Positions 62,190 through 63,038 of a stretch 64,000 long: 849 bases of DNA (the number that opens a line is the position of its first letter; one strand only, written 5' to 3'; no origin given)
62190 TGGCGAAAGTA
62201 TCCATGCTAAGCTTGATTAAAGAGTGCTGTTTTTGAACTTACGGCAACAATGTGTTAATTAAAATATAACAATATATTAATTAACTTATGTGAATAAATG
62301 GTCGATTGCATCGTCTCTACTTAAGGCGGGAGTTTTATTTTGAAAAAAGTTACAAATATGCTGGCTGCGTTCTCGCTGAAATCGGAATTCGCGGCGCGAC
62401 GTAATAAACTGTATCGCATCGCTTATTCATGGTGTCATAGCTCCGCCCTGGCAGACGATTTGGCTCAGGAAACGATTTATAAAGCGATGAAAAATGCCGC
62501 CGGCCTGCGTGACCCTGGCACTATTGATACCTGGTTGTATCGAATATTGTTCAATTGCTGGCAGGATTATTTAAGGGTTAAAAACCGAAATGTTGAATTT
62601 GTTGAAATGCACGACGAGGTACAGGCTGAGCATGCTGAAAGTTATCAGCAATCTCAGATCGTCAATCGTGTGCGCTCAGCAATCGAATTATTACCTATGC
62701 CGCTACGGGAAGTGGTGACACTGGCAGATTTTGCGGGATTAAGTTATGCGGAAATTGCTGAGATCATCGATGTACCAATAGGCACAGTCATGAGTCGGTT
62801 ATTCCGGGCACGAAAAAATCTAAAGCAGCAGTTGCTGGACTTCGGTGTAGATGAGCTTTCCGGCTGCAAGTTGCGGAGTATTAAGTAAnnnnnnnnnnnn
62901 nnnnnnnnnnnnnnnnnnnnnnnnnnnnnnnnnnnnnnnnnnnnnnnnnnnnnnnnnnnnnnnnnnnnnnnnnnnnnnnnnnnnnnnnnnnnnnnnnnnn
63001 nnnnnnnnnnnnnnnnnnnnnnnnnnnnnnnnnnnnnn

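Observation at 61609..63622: ECF sigma / anti-sigma pair whose periplasmic sensor is a DsrE-like domain, next to a secreted DsrE-like paralogue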

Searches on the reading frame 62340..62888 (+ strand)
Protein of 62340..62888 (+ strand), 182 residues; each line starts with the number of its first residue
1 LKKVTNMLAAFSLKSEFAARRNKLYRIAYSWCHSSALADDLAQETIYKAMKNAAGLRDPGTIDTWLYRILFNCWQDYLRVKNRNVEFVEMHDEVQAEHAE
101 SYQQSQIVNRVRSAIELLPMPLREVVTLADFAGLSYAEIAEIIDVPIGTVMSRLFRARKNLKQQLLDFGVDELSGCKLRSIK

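Call 3: search_protein_families(library=pfam, proteins=[window:62340-62888:+], max_evalue=1)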
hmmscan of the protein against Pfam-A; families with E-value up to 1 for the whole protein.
window:62340-62888:+ (182 aa): 10 families
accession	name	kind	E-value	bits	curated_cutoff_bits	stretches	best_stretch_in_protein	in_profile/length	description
PF08281.18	Sigma70_r4_2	-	7.8e-17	61.1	25.7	1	110-161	3-54/54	Sigma-70, region 4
PF04542.20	Sigma70_r2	-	2.1e-13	50.3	24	1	20-83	5-70/71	Sigma-70 region 2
PF04545.22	Sigma70_r4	-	2.8e-09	36.8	24.1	1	118-163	5-50/50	Sigma-70, region 4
PF20432.4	Xre-like-HTH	-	0.00019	22.1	25.8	1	121-165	11-54/63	Antitoxin Xre-like helix-turn-helix domain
PF07638.17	Sigma70_ECF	-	0.00058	20.3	21.1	1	116-165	134-183/185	ECF sigma factor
PF13412.12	HTH_24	-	0.0036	17.3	21.9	1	128-157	12-41/48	Winged helix-turn-helix DNA-binding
PF22029.2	PhyR_sigma2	-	0.019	15.4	27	1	27-70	11-54/55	Sigma2 domain of PhyR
PF17925.6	TetR_C_20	-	0.13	13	26.5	1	34-78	38-83/107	Tetracyclin repressor-like, C-terminal domain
PF13384.12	HTH_23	-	0.16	12.2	24.6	1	130-151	16-35/50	Homeodomain-like domain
PF15820.10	ECSCR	-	0.17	12.2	27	1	110-161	3-55/104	Endothelial cell-specific chemotaxis regulator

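Call 4: search_protein_families(library=ncbifam, proteins=[window:62340-62888:+], max_evalue=1)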
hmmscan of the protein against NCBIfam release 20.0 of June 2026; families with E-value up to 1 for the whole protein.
window:62340-62888:+ (182 aa): 94 families (the best 25 are shown)
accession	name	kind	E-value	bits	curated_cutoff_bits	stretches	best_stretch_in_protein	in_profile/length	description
NF009171.0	PRK12518.1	equivalog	3.3e-28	98.8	208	1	21-170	37-189/191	RNA polymerase sigma factor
NF058625.1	sigma_PG0214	equivalog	1.6e-27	96.3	130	1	14-166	7-162/170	GFO_1088 family ECF-type sigma factor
TIGR02950.1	SigM_subfam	subfamily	2.2e-27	95.8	147.95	1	22-164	11-157/159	RNA polymerase sigma factor, SigM family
NF053879.1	RNAPolSigSigVBac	equivalog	1.5e-26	93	190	1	18-166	11-156/160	RNA polymerase sigma factor SigV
TIGR02939.1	RpoE_Sigma70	equivalog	3e-26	92.6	236.15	1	21-165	30-186/190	RNA polymerase sigma factor RpoE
TIGR02937.1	sigma70-ECF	superfamily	1.7e-25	89.5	42.9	1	22-165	12-165/165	sigma-70 family RNA polymerase sigma factor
TIGR02947.1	SigH_actino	hypoth_equivalog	2.9e-25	89.1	251.55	1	22-169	22-183/193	RNA polymerase sigma-70 factor, TIGR02947 family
NF009164.0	PRK12511.1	equivalog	1.4e-24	86.6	185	1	20-163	13-157/182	RNA polymerase sigma factor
NF009170.0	PRK12517.1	subfamily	1.6e-24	86.4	197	1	19-165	31-176/188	RNA polymerase sigma factor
NF007225.0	PRK09643.1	equivalog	5.2e-24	85.1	190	1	17-168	33-185/204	RNA polymerase sigma factor SigM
NF007229.0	PRK09647.1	equivalog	6.1e-24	84.6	265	1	21-167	54-204/220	RNA polymerase sigma factor SigE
NF006930.0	PRK09415.1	subfamily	1.8e-23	83.3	198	1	22-165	27-175/179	RNA polymerase factor sigma C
NF004113.0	PRK05602.1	equivalog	7.9e-23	81.2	208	1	20-167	54-203/211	RNA polymerase sigma factor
TIGR02954.1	Sig70_famx3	hypoth_equivalog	9.1e-23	80.8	188.5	1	15-165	20-167/170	RNA polymerase sigma-70 factor, TIGR02954 family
TIGR02959.1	SigZ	equivalog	2.8e-22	79.4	168.65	1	30-167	14-150/170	RNA polymerase sigma factor SigZ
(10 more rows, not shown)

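Call 84: search_solved_structures(query=window:62340-62888:+, max_evalue=0.00001)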
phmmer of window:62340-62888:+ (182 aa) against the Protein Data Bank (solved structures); distinct sequences matched with E-value up to 0.00001: 16.
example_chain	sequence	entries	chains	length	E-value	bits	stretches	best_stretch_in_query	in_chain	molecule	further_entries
6jcy_F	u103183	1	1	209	3.3e-21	79.1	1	22-171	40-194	ECF RNA polymerase sigma factor SigH,ECF RNA polymerase sigma factor SigE,ECF RNA polymera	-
5zx2_F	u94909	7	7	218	5.9e-19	71.8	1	22-171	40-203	ECF RNA polymerase sigma factor SigH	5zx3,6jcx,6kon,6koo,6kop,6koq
8z6g_B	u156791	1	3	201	1.1e-18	70.9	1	21-165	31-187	RNA polymerase sigma factor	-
6in7_B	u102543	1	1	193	1.1e-18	70.9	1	21-164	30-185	RNA polymerase sigma-H factor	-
9m9d_F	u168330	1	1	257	2e-18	70.1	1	21-165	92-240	ECF RNA polymerase sigma factor SigE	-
9m9e_F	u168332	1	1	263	2.1e-18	70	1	21-165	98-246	ECF RNA polymerase sigma factor SigE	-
9m98_F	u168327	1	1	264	2.1e-18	69.9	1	21-165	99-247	ECF RNA polymerase sigma factor SigE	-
1or7_A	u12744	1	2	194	3.6e-17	66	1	37-162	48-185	RNA polymerase sigma-E factor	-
6jbq_F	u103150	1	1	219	5.4e-17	65.4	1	37-162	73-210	ECF RNA polymerase sigma-E factor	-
5wuq_A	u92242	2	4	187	4.7e-14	55.8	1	21-167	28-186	ECF RNA polymerase sigma factor SigW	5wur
5uxx_A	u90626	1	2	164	5.4e-12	49.1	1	28-166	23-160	RNA polymerase sigma factor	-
2h27_A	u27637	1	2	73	1.5e-11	47.7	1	103-163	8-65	RNA polymerase Sigma E factor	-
5fgm_A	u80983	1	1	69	5.6e-11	45.8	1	110-168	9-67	ECF RNA polymerase sigma factor SigR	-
7qh5_A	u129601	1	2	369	4.7e-09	39.5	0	112-165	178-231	RNA polymerase sigma factor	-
2q1z_A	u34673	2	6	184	8.9e-08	35.4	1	36-164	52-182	RpoE, ECF SigE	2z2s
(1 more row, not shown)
